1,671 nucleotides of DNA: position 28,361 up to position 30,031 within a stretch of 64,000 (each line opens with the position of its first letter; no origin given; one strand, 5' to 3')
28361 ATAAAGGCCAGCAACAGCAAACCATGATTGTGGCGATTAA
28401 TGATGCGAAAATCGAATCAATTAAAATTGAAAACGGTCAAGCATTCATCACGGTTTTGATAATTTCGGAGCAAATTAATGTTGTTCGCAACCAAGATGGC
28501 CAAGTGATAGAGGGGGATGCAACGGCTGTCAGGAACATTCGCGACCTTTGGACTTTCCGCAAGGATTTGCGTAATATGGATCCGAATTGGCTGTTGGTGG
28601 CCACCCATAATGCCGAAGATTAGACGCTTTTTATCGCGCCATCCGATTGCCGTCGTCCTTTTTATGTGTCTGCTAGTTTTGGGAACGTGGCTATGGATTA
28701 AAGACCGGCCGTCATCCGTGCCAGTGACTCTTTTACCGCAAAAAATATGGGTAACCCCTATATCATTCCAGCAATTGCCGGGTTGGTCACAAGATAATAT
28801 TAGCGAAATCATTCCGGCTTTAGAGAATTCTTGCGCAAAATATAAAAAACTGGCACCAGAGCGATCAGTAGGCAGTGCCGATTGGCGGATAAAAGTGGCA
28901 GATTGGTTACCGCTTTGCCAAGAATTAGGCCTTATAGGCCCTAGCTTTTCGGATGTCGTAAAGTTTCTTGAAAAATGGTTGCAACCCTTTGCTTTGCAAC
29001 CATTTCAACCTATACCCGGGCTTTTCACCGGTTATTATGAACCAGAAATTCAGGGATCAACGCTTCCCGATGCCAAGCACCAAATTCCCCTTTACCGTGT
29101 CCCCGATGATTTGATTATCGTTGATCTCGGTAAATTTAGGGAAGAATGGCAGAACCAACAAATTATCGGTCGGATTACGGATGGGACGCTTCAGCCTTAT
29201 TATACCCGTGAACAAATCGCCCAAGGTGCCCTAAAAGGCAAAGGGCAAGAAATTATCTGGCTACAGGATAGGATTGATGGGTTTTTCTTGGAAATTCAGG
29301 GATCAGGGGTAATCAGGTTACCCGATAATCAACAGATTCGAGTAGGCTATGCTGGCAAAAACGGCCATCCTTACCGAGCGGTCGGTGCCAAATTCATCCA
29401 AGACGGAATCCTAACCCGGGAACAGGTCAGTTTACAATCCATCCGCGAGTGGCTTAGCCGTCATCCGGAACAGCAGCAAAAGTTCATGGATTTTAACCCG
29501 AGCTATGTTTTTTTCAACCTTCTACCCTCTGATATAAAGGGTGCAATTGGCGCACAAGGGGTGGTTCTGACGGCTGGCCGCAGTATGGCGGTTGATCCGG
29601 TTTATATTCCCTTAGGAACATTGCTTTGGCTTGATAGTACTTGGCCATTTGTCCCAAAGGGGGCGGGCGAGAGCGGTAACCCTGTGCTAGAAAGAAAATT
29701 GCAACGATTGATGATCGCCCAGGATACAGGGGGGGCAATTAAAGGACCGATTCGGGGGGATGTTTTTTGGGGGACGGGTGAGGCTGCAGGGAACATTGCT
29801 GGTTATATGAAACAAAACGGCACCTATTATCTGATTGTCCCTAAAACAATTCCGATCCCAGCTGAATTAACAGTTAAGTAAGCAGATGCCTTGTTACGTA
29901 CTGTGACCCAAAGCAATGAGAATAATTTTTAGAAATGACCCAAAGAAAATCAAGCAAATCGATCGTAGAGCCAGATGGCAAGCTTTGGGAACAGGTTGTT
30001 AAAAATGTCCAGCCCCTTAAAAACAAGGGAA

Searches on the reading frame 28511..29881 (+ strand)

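Call 24: search_protein_families(library=pfam, proteins=[window:28511-29881:+], max_evalue=0.001)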
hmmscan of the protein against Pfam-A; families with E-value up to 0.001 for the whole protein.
window:28511-29881:+ (456 aa): 2 families
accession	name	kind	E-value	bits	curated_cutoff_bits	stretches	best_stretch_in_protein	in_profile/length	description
PF03562.22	MltA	-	8.3e-60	201.9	24.3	1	171-335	1-162/163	MltA specific insert domain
PF06725.17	3D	-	1.3e-23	83.4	23.8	1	357-442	1-71/72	3D domain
